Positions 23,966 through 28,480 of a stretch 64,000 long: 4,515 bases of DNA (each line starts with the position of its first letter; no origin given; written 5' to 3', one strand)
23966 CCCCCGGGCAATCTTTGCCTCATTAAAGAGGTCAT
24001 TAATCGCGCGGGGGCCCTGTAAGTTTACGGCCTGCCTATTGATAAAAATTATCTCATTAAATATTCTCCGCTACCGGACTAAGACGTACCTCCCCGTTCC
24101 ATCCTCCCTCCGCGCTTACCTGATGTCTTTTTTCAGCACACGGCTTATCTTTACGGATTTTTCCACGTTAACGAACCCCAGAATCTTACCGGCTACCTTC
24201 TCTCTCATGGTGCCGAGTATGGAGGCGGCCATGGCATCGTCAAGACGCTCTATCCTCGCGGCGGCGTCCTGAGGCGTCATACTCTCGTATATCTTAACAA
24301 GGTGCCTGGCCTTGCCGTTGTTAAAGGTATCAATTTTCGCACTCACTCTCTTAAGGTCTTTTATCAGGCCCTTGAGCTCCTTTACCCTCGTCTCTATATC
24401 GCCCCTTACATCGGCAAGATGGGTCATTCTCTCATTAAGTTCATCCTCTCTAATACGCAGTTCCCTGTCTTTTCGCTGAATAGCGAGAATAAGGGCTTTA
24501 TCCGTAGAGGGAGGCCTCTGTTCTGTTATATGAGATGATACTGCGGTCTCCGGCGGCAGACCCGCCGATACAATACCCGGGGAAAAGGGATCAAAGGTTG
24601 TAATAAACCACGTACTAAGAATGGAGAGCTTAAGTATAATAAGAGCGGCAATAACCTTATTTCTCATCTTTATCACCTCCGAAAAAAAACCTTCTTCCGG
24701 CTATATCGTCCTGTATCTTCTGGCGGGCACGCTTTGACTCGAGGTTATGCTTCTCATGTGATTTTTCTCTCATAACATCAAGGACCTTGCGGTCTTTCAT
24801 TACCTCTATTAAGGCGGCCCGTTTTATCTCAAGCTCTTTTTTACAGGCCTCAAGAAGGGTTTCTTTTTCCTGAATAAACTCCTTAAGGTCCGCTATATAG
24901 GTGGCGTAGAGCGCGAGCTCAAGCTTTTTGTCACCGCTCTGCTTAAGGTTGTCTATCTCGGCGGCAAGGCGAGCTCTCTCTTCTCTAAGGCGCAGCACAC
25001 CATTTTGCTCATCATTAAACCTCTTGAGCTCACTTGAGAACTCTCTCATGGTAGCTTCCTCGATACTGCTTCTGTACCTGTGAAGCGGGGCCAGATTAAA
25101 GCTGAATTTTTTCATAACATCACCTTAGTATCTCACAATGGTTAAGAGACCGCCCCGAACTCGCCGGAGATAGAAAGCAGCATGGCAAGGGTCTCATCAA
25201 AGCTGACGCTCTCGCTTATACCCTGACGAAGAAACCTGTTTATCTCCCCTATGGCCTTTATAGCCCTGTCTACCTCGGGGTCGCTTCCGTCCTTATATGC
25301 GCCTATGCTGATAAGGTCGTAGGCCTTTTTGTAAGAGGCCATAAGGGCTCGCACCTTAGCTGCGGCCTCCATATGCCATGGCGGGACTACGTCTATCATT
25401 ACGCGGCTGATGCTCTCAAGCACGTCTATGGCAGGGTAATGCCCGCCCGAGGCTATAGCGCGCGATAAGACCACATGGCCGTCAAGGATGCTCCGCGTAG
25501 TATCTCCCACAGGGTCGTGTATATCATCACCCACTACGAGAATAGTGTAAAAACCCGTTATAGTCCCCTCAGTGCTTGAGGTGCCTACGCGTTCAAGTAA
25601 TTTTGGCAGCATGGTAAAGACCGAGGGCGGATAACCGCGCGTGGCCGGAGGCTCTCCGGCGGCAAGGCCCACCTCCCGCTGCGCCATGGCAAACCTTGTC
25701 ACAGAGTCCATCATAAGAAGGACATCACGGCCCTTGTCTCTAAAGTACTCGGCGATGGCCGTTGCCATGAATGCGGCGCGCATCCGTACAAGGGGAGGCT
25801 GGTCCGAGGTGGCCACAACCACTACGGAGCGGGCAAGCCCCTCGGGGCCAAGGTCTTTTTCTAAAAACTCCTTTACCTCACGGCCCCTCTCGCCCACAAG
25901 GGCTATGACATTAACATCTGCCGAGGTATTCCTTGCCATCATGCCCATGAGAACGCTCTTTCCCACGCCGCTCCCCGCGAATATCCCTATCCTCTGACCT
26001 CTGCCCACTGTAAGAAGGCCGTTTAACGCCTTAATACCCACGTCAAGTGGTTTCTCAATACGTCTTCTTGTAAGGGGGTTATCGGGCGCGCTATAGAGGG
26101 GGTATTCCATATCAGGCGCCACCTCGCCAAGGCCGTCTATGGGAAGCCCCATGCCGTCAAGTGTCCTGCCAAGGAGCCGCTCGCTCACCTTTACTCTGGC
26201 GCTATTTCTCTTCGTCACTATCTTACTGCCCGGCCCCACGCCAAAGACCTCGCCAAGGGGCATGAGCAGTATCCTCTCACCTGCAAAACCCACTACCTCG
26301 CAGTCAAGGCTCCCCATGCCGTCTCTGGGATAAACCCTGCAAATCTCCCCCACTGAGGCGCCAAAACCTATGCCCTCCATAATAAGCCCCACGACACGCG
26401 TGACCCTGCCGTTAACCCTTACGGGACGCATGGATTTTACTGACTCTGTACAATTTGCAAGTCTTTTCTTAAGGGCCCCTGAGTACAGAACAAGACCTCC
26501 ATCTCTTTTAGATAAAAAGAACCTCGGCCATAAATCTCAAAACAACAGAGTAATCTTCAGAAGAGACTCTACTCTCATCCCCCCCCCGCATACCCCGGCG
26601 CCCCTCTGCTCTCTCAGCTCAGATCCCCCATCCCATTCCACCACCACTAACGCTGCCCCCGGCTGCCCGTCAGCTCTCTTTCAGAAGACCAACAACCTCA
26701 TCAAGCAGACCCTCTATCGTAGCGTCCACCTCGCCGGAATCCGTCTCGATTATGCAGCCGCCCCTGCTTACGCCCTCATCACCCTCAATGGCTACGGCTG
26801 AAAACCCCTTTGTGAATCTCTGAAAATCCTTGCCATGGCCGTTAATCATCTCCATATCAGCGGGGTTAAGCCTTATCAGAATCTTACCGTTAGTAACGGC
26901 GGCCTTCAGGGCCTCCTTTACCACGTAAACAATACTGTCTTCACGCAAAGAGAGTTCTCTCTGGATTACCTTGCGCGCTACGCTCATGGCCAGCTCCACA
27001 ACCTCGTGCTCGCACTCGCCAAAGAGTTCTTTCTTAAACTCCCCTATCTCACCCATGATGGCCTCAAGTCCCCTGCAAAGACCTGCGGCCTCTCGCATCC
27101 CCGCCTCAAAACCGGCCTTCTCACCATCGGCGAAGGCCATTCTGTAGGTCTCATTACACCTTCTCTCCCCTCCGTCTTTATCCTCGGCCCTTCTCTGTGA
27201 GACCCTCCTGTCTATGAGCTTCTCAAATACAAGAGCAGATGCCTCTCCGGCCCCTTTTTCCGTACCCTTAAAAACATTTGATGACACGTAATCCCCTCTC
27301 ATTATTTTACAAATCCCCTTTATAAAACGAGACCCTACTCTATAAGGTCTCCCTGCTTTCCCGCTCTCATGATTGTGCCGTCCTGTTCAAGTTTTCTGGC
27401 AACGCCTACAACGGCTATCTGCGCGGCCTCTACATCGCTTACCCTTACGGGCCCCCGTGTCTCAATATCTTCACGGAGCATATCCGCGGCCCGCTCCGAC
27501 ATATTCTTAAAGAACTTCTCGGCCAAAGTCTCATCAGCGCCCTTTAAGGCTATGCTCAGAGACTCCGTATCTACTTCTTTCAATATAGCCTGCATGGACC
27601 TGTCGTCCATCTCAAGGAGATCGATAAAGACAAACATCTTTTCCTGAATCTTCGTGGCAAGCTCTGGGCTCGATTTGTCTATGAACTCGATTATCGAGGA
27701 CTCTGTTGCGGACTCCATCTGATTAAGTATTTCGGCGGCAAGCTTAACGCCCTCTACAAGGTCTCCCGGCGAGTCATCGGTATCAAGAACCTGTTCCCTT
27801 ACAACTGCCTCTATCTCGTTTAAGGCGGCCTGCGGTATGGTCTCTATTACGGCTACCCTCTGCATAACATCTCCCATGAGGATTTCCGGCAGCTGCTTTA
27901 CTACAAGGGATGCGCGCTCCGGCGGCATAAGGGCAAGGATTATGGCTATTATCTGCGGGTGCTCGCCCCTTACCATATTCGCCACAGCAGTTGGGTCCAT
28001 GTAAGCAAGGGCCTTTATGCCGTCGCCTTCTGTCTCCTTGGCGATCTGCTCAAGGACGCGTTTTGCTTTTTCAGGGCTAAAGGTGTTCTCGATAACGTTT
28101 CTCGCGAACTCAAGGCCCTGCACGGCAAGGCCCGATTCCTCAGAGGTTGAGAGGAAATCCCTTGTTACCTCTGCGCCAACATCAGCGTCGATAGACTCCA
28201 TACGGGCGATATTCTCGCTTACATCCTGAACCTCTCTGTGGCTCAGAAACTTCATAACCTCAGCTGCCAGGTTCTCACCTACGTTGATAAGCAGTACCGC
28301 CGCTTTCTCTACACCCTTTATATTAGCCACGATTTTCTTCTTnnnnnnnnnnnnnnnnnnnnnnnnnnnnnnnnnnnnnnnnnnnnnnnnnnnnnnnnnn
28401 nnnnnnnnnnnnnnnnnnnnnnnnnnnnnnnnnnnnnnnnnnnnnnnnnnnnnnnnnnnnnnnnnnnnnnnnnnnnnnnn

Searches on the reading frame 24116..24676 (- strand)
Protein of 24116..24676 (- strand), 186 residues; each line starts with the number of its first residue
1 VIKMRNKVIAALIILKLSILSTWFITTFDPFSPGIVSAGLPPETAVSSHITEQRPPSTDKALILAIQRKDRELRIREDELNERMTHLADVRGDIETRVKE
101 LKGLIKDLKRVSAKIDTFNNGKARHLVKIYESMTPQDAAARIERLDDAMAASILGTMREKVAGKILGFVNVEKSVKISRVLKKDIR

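Call 12: search_protein_families(library=pfam, proteins=[window:24116-24676:-])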
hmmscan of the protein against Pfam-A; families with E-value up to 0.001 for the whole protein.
window:24116-24676:- (186 aa): 1 family
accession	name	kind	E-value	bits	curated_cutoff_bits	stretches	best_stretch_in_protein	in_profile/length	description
PF03448.22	MgtE_N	-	6.9e-05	23.8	25.9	1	113-182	29-98/102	MgtE intracellular N domain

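Call 36: search_protein_families(library=ncbifam, proteins=[window:24116-24676:-], max_evalue=0.00001)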
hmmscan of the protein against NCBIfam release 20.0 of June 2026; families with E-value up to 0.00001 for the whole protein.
window:24116-24676:- (186 aa): 1 family
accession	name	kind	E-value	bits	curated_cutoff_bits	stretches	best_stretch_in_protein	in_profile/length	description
NF047368.1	collar_FlbB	equivalog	3.8e-06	26.8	110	1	64-158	67-160/193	periplasmic-type flagellar collar protein FlbB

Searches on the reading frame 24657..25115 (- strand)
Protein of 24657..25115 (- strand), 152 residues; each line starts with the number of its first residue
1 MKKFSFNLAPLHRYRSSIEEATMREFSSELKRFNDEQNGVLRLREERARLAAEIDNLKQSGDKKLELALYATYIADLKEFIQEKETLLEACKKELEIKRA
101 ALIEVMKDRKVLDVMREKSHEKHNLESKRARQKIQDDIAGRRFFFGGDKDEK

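Call 12: search_protein_families(library=pfam, proteins=[window:24657-25115:-])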
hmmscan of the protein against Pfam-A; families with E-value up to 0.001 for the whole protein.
window:24657-25115:- (152 aa): 1 family
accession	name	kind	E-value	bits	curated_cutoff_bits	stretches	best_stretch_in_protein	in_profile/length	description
PF02050.21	FliJ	-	6e-09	36.6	28.4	1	24-143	5-123/123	Flagellar FliJ protein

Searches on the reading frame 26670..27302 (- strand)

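Call 5: search_protein_families(library=pfam, proteins=[window:26670-27302:-])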
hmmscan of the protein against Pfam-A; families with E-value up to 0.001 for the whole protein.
window:26670-27302:- (210 aa): 1 family
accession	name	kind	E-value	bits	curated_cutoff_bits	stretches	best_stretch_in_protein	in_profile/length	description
PF02108.21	FliH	-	4.3e-26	91.8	24.1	1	78-198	6-123/128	Flagellar assembly protein FliH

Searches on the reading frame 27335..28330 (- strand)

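Call 5: search_protein_families(library=pfam, proteins=[window:27335-28330:-])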
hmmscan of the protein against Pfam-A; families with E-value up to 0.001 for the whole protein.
window:27335-28330:- (331 aa): 4 families
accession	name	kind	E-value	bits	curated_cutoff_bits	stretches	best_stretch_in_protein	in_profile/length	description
PF01706.21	FliG_C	-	3.6e-42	143.4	23.3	1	217-321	3-107/108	FliG C-terminal domain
PF14842.11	FliG_N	-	1.1e-29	103.6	25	2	4-102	2-101/104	FliG N-terminal domain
PF14841.11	FliG_M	-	1.3e-26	93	25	2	113-182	1-70/76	FliG middle domain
PF03448.22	MgtE_N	-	3.6e-06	27.9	25.9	0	83-156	12-82/102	MgtE intracellular N domain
